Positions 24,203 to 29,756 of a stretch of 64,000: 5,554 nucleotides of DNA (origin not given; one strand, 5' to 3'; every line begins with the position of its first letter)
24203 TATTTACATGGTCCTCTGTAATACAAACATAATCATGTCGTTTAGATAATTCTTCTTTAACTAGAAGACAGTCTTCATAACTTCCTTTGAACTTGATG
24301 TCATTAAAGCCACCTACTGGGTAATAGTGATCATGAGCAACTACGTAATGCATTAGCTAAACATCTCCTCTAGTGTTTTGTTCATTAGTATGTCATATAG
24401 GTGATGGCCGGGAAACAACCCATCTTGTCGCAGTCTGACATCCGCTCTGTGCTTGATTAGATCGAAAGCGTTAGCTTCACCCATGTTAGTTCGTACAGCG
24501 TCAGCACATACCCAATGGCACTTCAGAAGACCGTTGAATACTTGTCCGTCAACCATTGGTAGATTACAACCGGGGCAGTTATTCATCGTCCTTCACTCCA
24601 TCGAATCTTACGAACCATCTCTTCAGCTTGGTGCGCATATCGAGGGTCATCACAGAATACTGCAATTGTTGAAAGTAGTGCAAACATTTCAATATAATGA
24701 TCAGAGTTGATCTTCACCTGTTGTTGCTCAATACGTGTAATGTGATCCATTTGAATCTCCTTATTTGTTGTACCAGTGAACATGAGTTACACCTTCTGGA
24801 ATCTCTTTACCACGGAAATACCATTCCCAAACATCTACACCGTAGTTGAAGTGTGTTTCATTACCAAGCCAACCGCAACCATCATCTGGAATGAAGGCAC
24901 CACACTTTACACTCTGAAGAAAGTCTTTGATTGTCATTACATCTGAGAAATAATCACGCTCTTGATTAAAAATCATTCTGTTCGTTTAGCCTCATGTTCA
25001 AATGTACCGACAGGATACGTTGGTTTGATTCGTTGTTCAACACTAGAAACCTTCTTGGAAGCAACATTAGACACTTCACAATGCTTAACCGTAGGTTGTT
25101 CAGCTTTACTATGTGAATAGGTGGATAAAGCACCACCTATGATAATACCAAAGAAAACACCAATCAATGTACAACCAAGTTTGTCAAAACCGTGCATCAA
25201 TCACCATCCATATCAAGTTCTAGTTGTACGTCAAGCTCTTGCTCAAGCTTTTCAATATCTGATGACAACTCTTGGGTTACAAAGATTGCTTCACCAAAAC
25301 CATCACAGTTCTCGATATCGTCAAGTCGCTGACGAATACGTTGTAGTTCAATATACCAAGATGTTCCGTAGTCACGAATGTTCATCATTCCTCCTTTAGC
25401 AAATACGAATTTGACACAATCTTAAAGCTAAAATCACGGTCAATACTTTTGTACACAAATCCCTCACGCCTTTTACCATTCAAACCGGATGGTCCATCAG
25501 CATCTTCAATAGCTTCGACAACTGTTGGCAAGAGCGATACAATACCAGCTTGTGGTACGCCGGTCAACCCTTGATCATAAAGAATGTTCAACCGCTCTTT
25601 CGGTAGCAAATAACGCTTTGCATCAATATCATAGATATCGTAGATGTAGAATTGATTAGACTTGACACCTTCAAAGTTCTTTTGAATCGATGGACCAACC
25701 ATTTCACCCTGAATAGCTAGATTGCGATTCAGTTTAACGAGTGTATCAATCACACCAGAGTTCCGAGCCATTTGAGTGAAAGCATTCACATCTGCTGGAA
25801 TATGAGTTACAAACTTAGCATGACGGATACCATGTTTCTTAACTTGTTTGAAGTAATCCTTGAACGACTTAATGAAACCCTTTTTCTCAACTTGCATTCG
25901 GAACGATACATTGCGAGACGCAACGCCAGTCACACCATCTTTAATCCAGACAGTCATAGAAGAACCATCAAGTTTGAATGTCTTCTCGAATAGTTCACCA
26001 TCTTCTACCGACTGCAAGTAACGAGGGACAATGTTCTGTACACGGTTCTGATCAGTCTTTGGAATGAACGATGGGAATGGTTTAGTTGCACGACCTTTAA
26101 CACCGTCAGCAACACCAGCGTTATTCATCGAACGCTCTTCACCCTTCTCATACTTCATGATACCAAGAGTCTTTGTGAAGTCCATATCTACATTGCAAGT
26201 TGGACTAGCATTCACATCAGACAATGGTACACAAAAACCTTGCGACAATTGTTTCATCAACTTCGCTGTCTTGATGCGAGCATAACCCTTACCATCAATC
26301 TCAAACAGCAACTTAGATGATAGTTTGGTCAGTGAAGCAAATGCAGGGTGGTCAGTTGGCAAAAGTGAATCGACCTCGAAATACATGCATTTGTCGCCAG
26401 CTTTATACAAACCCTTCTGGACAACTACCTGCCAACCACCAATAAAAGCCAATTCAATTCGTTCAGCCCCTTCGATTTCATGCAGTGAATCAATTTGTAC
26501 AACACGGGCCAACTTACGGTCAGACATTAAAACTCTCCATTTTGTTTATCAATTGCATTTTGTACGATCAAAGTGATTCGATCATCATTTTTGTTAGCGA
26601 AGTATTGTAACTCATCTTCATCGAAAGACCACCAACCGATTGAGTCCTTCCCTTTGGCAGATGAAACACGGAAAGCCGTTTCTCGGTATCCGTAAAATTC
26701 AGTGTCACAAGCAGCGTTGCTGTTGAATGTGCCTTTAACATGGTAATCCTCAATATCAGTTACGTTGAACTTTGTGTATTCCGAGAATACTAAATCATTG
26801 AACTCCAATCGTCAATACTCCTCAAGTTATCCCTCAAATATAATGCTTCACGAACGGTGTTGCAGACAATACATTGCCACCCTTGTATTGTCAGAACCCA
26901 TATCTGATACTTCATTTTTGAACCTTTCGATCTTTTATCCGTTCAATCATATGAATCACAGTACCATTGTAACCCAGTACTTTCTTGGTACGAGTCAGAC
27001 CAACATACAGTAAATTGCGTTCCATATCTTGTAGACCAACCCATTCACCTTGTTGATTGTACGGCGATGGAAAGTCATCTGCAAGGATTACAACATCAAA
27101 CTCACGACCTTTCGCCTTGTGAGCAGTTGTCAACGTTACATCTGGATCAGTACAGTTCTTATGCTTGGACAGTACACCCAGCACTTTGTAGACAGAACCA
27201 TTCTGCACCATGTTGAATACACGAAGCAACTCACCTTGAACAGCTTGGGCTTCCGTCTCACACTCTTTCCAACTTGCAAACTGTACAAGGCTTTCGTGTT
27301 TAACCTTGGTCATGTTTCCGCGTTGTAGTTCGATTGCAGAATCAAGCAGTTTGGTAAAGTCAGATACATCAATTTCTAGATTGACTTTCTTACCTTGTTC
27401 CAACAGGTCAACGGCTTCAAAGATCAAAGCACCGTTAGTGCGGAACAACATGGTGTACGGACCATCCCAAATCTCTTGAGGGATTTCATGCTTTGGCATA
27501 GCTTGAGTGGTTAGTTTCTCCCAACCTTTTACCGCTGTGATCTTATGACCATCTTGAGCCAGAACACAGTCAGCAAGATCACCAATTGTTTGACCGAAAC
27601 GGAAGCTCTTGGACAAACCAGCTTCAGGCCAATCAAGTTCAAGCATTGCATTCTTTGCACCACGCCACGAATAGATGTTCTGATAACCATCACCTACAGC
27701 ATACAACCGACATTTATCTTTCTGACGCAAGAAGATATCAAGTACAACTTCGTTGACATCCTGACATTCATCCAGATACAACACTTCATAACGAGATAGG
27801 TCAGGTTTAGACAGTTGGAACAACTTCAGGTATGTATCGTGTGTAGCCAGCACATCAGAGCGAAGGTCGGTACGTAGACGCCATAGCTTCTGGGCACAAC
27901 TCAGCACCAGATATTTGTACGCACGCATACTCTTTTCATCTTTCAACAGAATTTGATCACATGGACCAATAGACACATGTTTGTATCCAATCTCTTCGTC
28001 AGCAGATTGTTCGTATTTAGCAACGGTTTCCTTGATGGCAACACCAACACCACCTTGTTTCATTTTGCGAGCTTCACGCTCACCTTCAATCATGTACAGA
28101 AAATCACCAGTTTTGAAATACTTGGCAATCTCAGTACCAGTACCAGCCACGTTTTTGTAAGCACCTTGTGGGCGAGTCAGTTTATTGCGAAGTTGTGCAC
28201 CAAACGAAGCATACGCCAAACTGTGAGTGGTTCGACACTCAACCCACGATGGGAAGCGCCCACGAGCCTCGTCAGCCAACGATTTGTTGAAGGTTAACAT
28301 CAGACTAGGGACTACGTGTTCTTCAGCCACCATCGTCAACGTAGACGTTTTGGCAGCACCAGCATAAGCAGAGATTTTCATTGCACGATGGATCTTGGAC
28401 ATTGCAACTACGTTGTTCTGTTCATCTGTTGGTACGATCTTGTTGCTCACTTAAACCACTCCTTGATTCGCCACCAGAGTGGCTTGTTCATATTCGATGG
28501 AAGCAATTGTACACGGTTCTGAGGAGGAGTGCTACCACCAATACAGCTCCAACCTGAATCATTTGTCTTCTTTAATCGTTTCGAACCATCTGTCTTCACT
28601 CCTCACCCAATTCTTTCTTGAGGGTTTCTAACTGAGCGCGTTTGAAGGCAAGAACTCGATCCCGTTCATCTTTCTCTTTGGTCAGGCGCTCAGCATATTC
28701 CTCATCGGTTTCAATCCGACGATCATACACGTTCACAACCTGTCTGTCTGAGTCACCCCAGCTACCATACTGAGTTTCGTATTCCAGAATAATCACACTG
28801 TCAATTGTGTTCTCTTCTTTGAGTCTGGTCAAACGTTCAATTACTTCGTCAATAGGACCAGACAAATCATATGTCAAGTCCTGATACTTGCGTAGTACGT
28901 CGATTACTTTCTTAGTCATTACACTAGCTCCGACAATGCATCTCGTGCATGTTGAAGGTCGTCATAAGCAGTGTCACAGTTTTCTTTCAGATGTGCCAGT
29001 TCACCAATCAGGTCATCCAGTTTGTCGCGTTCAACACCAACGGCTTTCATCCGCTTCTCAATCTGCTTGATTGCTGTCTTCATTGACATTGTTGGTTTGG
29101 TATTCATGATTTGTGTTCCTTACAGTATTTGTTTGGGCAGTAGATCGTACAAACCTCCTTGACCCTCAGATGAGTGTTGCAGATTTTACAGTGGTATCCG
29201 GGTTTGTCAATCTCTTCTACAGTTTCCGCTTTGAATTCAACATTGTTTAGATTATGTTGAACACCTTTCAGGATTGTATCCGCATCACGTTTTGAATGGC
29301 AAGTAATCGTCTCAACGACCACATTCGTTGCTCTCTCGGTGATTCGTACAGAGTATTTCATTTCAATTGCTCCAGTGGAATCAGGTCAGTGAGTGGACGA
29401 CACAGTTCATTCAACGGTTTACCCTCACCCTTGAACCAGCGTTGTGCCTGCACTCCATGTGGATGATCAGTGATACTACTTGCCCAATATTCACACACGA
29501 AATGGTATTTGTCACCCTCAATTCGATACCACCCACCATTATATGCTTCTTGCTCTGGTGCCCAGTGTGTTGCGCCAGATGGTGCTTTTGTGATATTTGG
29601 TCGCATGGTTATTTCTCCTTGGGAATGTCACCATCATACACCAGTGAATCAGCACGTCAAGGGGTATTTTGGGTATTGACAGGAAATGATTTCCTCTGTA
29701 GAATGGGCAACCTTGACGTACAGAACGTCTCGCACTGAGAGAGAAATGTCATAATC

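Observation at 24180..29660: Leftward accessory operon: RNA ligase + SF1 helicase + Zn-ribbon proteins, insulated by a bidirectional terminator and divergent promoters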

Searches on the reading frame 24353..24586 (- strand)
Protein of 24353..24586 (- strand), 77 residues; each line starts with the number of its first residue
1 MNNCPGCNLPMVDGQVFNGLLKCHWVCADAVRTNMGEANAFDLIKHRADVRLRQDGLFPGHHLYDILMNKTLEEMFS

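Call 4: search_protein_families(library=pfam, proteins=[window:24353-24586:-], max_evalue=0.1)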
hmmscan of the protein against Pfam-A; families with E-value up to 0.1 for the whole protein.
window:24353-24586:- (77 aa): 0 families

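Call 6: search_protein_families(library=phrogs, proteins=[window:24353-24586:-], max_evalue=0.01)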
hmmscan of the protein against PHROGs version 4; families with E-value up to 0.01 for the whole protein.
window:24353-24586:- (77 aa): 1 family
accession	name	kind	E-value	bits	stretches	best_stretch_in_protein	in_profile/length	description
phrog_13040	-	unknown function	1.6e-31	109.3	1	1-67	1-67/71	-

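Call 17: search_protein_families(library=ncbifam, proteins=[window:24353-24586:-], max_evalue=0.01)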
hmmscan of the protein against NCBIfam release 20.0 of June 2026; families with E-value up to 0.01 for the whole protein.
window:24353-24586:- (77 aa): 0 families

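Call 94: search_protein_families(library=padloc, proteins=[window:24353-24586:-], max_evalue=0.001)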
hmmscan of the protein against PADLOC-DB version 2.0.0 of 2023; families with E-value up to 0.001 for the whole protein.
window:24353-24586:- (77 aa): 0 families

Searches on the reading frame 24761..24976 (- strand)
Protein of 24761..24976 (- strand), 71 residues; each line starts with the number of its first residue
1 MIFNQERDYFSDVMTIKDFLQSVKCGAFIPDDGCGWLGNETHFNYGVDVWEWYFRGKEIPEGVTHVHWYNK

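Call 4: search_protein_families(library=pfam, proteins=[window:24761-24976:-], max_evalue=0.1)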
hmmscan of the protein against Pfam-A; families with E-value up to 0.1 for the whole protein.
window:24761-24976:- (71 aa): 0 families

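Call 6: search_protein_families(library=phrogs, proteins=[window:24761-24976:-], max_evalue=0.01)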
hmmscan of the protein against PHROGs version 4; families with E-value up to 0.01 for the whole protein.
window:24761-24976:- (71 aa): 1 family
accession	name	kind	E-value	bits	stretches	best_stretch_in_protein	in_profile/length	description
phrog_14149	-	unknown function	2.8e-21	76.6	1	3-71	5-67/67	-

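Call 17: search_protein_families(library=ncbifam, proteins=[window:24761-24976:-], max_evalue=0.01)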
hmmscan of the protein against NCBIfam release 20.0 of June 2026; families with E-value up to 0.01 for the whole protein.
window:24761-24976:- (71 aa): 0 families

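Call 94: search_protein_families(library=padloc, proteins=[window:24761-24976:-], max_evalue=0.001)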
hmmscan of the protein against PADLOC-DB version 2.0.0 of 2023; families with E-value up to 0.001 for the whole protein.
window:24761-24976:- (71 aa): 0 families

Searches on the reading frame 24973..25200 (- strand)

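Call 4: search_protein_families(library=pfam, proteins=[window:24973-25200:-], max_evalue=0.1)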
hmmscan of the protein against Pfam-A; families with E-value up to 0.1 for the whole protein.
window:24973-25200:- (75 aa): 0 families

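Call 6: search_protein_families(library=phrogs, proteins=[window:24973-25200:-], max_evalue=0.01)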
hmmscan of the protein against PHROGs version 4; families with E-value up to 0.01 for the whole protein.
window:24973-25200:- (75 aa): 0 families

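Call 17: search_protein_families(library=ncbifam, proteins=[window:24973-25200:-], max_evalue=0.01)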
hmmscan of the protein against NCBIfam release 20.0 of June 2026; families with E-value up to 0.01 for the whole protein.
window:24973-25200:- (75 aa): 2 families
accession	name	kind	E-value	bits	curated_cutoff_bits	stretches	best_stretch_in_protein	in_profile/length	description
TIGR04004.1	WcaM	equivalog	0.0013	17.4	794.6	1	3-49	212-258/464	colanic acid biosynthesis protein WcaM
NF007517.0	PRK10123.1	equivalog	0.0031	16.2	808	1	3-49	210-256/464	colanic acid biosynthesis protein WcaM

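Call 94: search_protein_families(library=padloc, proteins=[window:24973-25200:-], max_evalue=0.001)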
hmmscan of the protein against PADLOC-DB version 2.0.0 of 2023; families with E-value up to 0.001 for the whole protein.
window:24973-25200:- (75 aa): 0 families

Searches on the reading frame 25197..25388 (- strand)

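Call 36: search_protein_families(library=pfam, proteins=[window:25197-25388:-], max_evalue=0.05)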
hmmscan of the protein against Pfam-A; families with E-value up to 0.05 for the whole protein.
window:25197-25388:- (63 aa): 1 family
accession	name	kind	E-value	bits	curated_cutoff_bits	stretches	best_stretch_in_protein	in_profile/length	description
PF24825.1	SNU71_RBD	-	0.04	14.9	27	1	12-60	54-102/111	SNU71 RNA binding domain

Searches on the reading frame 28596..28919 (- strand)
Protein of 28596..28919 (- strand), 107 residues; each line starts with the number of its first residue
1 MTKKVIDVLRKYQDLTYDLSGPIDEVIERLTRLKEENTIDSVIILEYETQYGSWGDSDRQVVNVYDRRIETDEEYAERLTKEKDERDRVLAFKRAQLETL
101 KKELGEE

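Call 4: search_protein_families(library=pfam, proteins=[window:28596-28919:-], max_evalue=0.1)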
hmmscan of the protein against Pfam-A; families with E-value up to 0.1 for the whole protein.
window:28596-28919:- (107 aa): 1 family
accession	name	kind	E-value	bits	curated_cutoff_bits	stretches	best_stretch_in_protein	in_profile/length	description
PF20575.4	HTH_63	-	0.0047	17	23.9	1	19-60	21-62/148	Helix-turn-helix domain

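Call 6: search_protein_families(library=phrogs, proteins=[window:28596-28919:-], max_evalue=0.01)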
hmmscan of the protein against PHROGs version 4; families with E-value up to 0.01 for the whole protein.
window:28596-28919:- (107 aa): 1 family
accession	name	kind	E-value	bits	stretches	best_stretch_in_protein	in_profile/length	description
phrog_25568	-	unknown function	0.0026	19.2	1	1-87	1-77/109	-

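Call 17: search_protein_families(library=ncbifam, proteins=[window:28596-28919:-], max_evalue=0.01)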
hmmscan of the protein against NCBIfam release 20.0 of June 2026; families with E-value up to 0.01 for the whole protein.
window:28596-28919:- (107 aa): 1 family
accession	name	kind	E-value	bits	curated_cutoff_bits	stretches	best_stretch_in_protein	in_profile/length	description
TIGR01121.1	D_amino_aminoT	equivalog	0.0062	15.7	277.45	1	45-104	16-75/276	D-amino-acid transaminase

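Call 94: search_protein_families(library=padloc, proteins=[window:28596-28919:-], max_evalue=0.001)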
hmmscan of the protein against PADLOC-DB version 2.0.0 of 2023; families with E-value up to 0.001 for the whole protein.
window:28596-28919:- (107 aa): 0 families

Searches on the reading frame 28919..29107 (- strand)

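Call 4: search_protein_families(library=pfam, proteins=[window:28919-29107:-], max_evalue=0.1)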
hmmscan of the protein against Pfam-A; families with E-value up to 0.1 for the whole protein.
window:28919-29107:- (62 aa): 3 families
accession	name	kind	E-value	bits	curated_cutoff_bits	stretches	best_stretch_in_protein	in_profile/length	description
PF15188.11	CCDC-167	-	0.027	15.2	27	1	7-55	14-62/84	Coiled-coil domain-containing protein 167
PF19962.4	EAD9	-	0.038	14.2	25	0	29-57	7-35/62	Effector-associated domain 9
PF06576.17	DUF1133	-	0.044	13.6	23.1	1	9-48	56-95/176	Protein of unknown function (DUF1133)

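Call 6: search_protein_families(library=phrogs, proteins=[window:28919-29107:-], max_evalue=0.01)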
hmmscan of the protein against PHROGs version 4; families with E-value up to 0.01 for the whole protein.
window:28919-29107:- (62 aa): 0 families

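Call 17: search_protein_families(library=ncbifam, proteins=[window:28919-29107:-], max_evalue=0.01)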
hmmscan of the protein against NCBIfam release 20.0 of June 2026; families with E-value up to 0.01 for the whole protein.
window:28919-29107:- (62 aa): 0 families

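Call 94: search_protein_families(library=padloc, proteins=[window:28919-29107:-], max_evalue=0.001)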
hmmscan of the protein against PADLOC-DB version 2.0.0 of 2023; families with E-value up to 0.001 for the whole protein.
window:28919-29107:- (62 aa): 1 family
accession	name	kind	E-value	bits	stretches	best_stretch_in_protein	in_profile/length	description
PDLC02726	PbeC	-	0.00074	16.1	1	9-60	181-232/637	PbeC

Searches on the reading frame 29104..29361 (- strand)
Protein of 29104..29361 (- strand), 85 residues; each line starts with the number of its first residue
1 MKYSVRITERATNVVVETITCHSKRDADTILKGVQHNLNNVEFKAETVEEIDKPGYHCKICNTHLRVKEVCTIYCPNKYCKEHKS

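Call 4: search_protein_families(library=pfam, proteins=[window:29104-29361:-], max_evalue=0.1)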
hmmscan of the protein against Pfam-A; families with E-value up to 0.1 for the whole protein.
window:29104-29361:- (85 aa): 1 family
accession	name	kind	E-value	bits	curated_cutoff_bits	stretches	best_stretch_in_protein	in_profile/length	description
PF17982.7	C5HCH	-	0.038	14.6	26.3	1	57-84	3-27/50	NSD Cys-His rich domain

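Call 6: search_protein_families(library=phrogs, proteins=[window:29104-29361:-], max_evalue=0.01)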
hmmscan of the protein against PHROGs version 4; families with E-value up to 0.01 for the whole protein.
window:29104-29361:- (85 aa): 1 family
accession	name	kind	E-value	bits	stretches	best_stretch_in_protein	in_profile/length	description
phrog_7233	-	unknown function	0.0013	19.6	1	58-77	14-33/61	-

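Call 17: search_protein_families(library=ncbifam, proteins=[window:29104-29361:-], max_evalue=0.01)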
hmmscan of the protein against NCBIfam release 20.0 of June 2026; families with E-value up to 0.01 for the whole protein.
window:29104-29361:- (85 aa): 1 family
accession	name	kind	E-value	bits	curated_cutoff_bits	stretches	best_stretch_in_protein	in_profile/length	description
NF005206.0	PRK06672.1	equivalog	0.00097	18.2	416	1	38-82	3-48/341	hypothetical protein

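Call 94: search_protein_families(library=padloc, proteins=[window:29104-29361:-], max_evalue=0.001)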
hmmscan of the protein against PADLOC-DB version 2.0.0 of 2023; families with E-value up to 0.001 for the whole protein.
window:29104-29361:- (85 aa): 0 families

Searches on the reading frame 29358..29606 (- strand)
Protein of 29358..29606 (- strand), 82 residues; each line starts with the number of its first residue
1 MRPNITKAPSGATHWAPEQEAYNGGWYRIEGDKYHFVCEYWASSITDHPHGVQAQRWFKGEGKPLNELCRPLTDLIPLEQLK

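Call 4: search_protein_families(library=pfam, proteins=[window:29358-29606:-], max_evalue=0.1)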
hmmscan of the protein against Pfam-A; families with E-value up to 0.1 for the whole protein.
window:29358-29606:- (82 aa): 0 families

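Call 6: search_protein_families(library=phrogs, proteins=[window:29358-29606:-], max_evalue=0.01)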
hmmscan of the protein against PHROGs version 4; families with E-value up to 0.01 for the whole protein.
window:29358-29606:- (82 aa): 1 family
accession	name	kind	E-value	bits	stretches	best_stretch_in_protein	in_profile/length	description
phrog_3483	-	unknown function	2.8e-06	28.4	1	2-41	3-45/183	-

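Call 17: search_protein_families(library=ncbifam, proteins=[window:29358-29606:-], max_evalue=0.01)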
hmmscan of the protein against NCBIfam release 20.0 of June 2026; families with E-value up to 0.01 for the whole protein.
window:29358-29606:- (82 aa): 0 families

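Call 94: search_protein_families(library=padloc, proteins=[window:29358-29606:-], max_evalue=0.001)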
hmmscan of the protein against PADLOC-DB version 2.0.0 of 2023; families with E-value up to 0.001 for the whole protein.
window:29358-29606:- (82 aa): 0 families
